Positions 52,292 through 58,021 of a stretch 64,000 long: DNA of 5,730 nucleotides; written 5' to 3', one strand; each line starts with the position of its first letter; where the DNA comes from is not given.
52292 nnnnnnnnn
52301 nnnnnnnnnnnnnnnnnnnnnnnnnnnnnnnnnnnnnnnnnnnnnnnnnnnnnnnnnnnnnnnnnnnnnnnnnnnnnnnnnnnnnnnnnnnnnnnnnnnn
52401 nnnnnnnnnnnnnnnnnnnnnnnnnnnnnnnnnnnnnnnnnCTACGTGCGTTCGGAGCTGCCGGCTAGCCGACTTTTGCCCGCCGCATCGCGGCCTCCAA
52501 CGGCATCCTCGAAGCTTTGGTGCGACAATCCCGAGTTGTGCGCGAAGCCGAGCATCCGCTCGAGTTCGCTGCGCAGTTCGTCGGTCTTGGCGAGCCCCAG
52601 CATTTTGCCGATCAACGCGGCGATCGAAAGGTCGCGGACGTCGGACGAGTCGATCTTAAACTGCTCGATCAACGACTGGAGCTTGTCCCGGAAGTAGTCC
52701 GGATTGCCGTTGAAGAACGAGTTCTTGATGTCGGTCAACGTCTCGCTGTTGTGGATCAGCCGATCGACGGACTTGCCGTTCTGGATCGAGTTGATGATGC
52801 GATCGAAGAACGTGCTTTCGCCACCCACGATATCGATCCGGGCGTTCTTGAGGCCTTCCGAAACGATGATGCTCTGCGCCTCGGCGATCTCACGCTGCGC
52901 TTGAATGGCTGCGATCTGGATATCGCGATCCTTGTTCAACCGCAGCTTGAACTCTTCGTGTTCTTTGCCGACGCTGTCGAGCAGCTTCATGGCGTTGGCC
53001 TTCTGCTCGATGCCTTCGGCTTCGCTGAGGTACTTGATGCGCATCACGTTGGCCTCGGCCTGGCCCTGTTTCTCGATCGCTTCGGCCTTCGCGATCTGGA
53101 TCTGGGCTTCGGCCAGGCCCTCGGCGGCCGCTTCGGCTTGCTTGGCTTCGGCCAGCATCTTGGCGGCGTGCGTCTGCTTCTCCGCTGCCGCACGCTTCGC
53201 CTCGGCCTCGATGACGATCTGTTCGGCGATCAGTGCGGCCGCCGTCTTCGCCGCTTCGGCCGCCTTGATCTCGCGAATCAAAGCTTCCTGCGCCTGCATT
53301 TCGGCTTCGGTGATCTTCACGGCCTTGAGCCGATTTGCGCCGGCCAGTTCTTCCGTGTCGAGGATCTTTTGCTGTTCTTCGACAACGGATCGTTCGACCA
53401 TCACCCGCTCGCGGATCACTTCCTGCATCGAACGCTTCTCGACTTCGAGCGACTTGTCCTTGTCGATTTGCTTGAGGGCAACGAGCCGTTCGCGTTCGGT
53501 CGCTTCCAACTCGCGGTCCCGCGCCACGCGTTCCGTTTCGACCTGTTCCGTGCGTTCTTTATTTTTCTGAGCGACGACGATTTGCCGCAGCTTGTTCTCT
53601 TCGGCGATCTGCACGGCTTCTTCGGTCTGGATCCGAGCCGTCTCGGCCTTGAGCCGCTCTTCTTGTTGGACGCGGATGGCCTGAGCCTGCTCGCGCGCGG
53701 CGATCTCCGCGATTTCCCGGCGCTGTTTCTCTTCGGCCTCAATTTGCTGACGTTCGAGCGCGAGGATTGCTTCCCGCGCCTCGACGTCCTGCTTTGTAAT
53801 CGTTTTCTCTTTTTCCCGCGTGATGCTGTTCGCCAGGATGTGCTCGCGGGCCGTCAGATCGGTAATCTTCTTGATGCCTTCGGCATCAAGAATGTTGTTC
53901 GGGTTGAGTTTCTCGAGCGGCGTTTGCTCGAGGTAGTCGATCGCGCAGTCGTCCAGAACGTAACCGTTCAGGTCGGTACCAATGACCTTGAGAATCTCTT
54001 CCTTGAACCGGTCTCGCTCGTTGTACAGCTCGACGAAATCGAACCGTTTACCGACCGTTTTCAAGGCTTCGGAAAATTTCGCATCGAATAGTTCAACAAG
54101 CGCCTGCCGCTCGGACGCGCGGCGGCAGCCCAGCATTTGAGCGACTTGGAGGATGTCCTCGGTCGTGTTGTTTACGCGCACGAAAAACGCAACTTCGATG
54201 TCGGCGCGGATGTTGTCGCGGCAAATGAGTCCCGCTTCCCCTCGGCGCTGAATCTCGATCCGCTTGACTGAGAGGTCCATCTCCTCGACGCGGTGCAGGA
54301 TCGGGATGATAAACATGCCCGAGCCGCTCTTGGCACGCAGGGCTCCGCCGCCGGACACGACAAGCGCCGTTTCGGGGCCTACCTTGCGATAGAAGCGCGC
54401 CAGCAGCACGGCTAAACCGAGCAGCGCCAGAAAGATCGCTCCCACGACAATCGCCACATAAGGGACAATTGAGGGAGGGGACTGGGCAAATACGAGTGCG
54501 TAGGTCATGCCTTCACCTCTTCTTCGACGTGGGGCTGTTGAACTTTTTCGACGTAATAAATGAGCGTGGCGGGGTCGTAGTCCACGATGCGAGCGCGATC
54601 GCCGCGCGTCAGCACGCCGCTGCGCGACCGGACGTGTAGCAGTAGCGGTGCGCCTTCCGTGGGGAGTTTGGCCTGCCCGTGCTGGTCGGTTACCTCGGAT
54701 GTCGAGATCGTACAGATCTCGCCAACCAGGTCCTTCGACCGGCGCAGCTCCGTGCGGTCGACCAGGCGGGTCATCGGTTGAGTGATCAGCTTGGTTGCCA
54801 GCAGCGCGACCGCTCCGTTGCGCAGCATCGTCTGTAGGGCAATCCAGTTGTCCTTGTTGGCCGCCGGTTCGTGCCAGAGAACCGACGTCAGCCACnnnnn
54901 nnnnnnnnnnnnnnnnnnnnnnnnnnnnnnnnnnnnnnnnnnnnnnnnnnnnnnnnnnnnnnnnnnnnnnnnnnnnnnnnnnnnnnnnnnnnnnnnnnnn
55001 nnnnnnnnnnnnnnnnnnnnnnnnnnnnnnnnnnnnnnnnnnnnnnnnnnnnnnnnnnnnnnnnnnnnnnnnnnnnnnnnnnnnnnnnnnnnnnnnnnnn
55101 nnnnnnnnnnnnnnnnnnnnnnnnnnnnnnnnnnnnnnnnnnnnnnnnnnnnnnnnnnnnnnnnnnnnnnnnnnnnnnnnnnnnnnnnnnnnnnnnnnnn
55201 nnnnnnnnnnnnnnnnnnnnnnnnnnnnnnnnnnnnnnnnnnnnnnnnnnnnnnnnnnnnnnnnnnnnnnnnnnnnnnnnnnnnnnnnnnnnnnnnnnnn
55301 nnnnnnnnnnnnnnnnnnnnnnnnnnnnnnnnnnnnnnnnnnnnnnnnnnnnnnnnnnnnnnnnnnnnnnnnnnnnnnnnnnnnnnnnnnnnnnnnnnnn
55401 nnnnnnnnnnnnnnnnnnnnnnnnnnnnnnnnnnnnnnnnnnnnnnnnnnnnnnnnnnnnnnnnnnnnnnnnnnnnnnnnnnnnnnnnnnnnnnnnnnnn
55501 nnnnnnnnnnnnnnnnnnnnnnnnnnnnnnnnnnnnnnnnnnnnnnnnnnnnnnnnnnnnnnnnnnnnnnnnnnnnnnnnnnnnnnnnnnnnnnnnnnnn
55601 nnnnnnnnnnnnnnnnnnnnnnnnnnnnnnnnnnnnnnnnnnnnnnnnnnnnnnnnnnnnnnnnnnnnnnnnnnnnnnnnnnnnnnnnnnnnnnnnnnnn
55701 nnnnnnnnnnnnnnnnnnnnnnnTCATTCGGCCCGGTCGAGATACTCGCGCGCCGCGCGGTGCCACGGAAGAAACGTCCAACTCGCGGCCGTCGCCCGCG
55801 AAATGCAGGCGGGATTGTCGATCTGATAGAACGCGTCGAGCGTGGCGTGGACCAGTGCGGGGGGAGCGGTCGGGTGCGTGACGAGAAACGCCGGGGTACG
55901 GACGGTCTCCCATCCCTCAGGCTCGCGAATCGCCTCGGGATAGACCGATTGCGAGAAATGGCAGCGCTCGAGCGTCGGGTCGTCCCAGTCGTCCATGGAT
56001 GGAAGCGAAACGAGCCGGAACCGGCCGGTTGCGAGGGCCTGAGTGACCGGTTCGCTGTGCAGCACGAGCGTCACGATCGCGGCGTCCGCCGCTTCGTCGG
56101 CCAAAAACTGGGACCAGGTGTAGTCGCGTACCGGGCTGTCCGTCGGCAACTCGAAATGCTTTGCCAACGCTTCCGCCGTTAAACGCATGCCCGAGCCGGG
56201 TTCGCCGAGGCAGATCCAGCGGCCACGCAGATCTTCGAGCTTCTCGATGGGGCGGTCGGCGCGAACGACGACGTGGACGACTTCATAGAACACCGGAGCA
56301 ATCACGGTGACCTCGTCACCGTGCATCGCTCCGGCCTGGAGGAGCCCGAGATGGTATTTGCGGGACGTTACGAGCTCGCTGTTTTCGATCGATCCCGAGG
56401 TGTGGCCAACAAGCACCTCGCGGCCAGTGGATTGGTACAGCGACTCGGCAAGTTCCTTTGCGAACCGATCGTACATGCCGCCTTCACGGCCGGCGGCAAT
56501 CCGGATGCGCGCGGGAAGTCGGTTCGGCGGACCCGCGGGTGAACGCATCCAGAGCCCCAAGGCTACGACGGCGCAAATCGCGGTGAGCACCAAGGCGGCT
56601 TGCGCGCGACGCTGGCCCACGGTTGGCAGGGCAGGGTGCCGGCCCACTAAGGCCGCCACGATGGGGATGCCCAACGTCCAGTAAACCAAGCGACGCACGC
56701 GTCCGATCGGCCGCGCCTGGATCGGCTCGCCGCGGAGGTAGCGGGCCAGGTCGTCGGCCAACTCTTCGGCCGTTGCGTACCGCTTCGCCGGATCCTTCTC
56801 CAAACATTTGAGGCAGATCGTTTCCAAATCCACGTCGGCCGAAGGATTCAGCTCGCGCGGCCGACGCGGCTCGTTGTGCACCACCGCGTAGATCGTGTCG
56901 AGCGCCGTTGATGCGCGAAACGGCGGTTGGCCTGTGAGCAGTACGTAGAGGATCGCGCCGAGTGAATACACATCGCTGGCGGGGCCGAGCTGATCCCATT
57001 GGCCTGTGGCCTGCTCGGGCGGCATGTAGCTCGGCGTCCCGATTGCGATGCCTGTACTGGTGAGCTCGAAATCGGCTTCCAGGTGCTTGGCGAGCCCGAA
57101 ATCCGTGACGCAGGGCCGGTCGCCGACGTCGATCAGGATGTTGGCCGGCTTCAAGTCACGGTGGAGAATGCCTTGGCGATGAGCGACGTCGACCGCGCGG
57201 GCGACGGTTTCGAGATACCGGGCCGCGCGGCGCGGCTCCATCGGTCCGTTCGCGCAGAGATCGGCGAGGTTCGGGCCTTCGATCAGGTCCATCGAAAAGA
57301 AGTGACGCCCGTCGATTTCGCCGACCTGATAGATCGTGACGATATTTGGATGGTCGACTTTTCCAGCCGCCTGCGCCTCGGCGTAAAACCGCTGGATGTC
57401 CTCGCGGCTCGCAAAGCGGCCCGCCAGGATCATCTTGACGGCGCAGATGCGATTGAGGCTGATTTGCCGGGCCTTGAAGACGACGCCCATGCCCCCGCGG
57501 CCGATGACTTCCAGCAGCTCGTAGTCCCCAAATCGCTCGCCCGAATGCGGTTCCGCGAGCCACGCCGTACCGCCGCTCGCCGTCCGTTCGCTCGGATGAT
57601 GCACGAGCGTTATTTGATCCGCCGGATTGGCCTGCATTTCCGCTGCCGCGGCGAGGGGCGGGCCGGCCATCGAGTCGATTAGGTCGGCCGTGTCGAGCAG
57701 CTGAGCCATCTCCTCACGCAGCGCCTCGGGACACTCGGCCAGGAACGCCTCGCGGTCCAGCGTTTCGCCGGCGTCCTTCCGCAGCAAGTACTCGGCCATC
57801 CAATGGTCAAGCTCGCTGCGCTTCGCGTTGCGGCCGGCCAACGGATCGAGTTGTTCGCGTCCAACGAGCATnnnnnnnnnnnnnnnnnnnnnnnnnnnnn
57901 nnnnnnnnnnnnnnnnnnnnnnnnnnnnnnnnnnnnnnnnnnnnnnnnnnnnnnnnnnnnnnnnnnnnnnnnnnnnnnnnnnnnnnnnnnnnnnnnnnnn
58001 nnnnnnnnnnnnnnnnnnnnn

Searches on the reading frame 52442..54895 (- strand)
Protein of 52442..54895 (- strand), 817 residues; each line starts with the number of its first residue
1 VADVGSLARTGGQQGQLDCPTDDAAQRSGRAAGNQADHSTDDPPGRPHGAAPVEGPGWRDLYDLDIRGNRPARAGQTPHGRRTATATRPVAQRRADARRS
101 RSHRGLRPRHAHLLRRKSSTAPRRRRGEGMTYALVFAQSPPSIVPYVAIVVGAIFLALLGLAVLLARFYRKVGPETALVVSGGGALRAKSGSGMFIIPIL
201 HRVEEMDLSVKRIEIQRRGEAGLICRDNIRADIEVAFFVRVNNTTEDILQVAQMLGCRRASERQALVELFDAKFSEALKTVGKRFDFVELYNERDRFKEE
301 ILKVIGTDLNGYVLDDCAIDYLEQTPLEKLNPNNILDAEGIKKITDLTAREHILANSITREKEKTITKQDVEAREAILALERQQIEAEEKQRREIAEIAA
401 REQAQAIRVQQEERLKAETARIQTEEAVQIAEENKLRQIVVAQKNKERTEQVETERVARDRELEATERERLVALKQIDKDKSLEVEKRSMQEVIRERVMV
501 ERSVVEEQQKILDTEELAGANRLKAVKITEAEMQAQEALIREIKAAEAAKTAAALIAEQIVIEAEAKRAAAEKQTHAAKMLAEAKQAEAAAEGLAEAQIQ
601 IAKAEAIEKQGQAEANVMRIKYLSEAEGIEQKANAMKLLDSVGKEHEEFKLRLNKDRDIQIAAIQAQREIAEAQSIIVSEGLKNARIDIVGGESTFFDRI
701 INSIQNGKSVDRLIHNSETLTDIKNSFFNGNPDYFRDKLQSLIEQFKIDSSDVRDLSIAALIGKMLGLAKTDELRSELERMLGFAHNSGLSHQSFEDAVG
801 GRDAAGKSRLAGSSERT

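Call 39: search_protein_families(library=pfam, proteins=[window:52442-54895:-], max_evalue=0.00001)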
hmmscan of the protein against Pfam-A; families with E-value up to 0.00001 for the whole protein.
window:52442-54895:- (817 aa): 0 families

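Call 68: search_protein_families(library=padloc, proteins=[window:52442-54895:-], max_evalue=0.00001)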
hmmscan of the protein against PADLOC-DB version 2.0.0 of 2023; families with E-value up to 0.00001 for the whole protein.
window:52442-54895:- (817 aa): 0 families

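Call 81: search_protein_families(library=ncbifam, proteins=[window:52442-54895:-], max_evalue=0.00001)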
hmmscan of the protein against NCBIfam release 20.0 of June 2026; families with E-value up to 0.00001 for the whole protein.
window:52442-54895:- (817 aa): 1 family
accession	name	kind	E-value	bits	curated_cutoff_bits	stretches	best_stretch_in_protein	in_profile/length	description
NF058507.1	FlotScfldFlot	equivalog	7.4e-06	25.3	700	0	564-639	316-399/477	flotillin lipid rafts scaffold protein FloT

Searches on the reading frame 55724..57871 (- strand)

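Call 39: search_protein_families(library=pfam, proteins=[window:55724-57871:-], max_evalue=0.00001)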
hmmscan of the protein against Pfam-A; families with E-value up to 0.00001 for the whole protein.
window:55724-57871:- (715 aa): 4 families
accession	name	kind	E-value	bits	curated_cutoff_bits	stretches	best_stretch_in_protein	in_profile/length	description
PF00069.31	Pkinase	-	3.7e-50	171.2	31.7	1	117-370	1-257/263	Protein kinase domain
PF07714.23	PK_Tyr_Ser-Thr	-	1.1e-27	97.5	23.1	1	119-366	3-250/258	Protein tyrosine and serine/threonine kinase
PF16868.10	NMT1_3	-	6e-11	42.9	27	1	458-682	1-248/289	NMT1-like family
PF01636.29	APH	-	6.6e-06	26.5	23.2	0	218-274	153-210/239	Phosphotransferase enzyme family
